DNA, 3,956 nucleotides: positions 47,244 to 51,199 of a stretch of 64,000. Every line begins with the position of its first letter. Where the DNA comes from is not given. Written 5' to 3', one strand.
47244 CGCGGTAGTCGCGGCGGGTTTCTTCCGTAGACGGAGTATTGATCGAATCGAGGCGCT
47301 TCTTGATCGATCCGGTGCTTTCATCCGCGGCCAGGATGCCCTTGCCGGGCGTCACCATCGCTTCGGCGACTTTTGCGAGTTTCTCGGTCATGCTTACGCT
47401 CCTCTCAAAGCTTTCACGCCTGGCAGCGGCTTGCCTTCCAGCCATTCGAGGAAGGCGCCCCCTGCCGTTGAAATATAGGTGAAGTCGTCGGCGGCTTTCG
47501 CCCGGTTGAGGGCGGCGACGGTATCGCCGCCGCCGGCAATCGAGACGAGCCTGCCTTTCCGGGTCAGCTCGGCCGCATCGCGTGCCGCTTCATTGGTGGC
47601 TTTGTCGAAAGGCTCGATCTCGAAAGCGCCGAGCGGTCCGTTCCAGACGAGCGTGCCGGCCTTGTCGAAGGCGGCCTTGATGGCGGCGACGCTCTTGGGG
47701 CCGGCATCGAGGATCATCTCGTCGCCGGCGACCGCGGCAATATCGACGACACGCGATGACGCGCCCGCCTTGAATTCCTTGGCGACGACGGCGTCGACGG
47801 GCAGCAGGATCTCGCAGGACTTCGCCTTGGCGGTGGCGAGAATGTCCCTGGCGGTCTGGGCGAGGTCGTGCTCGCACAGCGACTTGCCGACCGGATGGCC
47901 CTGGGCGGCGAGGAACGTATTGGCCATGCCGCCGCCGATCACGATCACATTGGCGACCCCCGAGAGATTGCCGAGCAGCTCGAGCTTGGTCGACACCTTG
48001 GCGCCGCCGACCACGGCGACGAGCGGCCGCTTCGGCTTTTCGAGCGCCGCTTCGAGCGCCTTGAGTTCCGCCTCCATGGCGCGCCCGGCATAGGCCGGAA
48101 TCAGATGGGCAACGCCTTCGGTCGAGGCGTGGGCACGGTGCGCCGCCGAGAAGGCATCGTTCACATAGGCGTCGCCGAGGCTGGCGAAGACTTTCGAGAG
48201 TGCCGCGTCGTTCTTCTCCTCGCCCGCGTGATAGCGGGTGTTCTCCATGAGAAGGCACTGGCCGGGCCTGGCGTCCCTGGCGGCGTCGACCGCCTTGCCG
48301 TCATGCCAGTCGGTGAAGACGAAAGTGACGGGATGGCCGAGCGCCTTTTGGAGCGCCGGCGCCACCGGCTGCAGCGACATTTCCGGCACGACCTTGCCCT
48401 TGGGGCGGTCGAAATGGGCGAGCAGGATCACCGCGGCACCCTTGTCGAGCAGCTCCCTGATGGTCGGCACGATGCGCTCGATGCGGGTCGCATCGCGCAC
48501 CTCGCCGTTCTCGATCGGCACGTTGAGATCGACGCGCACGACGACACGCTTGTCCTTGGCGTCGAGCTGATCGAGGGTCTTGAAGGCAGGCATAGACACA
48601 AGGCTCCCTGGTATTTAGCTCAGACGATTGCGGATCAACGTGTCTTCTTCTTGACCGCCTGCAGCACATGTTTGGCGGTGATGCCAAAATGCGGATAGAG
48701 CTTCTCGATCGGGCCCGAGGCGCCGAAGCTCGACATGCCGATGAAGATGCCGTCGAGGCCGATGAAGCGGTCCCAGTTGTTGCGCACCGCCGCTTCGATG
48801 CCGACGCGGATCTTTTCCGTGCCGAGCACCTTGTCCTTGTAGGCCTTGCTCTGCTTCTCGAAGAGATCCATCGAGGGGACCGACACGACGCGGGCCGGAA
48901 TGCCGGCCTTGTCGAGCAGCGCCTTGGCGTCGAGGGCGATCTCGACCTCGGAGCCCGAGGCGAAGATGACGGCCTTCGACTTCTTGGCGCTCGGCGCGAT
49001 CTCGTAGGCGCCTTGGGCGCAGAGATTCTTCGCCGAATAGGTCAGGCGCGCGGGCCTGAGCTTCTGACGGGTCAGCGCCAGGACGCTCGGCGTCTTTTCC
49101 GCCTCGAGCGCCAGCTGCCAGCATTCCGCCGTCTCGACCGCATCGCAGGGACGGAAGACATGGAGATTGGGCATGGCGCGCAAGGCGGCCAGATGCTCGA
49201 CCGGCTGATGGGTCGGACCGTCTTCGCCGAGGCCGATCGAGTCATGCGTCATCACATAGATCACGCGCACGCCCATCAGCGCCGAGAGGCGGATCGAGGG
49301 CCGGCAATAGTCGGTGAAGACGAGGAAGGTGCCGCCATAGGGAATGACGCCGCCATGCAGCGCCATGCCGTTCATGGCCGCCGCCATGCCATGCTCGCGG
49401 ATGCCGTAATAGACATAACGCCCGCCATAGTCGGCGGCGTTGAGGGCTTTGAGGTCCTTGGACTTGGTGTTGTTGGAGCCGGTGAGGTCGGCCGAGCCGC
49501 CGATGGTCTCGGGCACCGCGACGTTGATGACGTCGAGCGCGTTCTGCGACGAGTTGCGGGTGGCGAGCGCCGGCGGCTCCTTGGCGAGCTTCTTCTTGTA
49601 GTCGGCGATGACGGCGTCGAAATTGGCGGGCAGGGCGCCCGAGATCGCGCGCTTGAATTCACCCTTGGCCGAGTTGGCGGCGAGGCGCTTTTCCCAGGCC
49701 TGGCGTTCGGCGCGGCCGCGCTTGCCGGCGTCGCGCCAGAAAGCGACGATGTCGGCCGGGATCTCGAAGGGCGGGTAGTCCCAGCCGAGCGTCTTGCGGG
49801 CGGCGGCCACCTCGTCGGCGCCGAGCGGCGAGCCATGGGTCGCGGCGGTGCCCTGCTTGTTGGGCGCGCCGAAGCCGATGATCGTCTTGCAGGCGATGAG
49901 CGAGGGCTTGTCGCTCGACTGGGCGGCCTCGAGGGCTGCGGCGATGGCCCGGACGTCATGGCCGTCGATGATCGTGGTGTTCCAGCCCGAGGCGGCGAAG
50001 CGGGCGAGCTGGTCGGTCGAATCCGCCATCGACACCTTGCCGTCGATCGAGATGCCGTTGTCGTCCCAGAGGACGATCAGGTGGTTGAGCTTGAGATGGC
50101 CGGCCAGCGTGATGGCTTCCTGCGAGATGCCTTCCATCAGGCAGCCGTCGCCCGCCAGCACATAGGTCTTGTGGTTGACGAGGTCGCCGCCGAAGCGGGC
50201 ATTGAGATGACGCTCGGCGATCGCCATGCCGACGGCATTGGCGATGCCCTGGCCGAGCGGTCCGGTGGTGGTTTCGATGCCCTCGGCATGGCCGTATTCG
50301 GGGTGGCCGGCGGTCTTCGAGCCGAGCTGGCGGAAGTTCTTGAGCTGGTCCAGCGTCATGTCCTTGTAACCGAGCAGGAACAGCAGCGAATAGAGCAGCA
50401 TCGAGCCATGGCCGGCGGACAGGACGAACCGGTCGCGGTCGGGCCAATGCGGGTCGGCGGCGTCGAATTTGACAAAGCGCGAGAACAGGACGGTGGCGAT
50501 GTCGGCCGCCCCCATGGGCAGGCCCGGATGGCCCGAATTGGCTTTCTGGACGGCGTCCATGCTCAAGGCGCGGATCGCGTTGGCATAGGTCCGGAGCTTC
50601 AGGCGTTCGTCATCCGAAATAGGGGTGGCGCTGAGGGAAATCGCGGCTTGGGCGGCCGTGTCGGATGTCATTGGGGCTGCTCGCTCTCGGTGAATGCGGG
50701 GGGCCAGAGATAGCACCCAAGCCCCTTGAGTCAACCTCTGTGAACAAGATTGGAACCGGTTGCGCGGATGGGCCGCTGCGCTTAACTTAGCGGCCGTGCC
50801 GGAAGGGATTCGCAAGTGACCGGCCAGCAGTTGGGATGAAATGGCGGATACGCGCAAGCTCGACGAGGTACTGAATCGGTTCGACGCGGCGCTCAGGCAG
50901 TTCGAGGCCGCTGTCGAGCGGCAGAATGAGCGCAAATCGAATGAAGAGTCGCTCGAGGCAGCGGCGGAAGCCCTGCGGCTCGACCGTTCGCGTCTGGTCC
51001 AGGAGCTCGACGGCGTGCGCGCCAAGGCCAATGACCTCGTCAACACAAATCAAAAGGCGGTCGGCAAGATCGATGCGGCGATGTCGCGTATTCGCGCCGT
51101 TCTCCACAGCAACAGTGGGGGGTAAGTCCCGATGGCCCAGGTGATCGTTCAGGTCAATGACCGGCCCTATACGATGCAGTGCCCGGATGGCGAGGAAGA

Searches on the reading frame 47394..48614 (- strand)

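Call 23: search_protein_families(library=pfam, proteins=[window:47394-48614:-], max_evalue=0.00001)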
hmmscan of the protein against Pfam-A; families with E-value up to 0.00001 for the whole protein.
window:47394-48614:- (406 aa): 1 family
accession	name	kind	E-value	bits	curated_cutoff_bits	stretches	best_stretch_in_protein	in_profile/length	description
PF00162.24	PGK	-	8.9e-145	482.9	27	1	14-395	1-379/379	Phosphoglycerate kinase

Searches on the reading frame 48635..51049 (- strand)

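Call 23: search_protein_families(library=pfam, proteins=[window:48635-51049:-], max_evalue=0.00001)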
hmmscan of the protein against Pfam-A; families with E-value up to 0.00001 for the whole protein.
window:48635-51049:- (804 aa): 6 families
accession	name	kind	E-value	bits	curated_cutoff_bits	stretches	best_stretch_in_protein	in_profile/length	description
PF00456.26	Transketolase_N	-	1.7e-138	461.6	22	1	155-468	5-328/334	Transketolase, thiamine diphosphate binding domain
PF02779.29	Transket_pyr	-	8.1e-57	192.1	27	1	495-665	3-173/174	Transketolase, pyrimidine binding domain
PF22613.1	Transketolase_C_1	-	9.5e-36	122.9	27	1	680-791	1-113/113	Transketolase-like TK C-terminal domain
PF02780.25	Transketolase_C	-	1e-11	45.2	25.9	1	689-795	8-124/124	Transketolase, C-terminal domain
PF13292.11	DXP_synthase_N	-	5.5e-10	39.4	21.2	1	150-340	16-180/274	1-deoxy-D-xylulose-5-phosphate synthase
PF00676.26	E1_dh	-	2.8e-06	26.9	22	1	251-389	87-224/300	Dehydrogenase E1 component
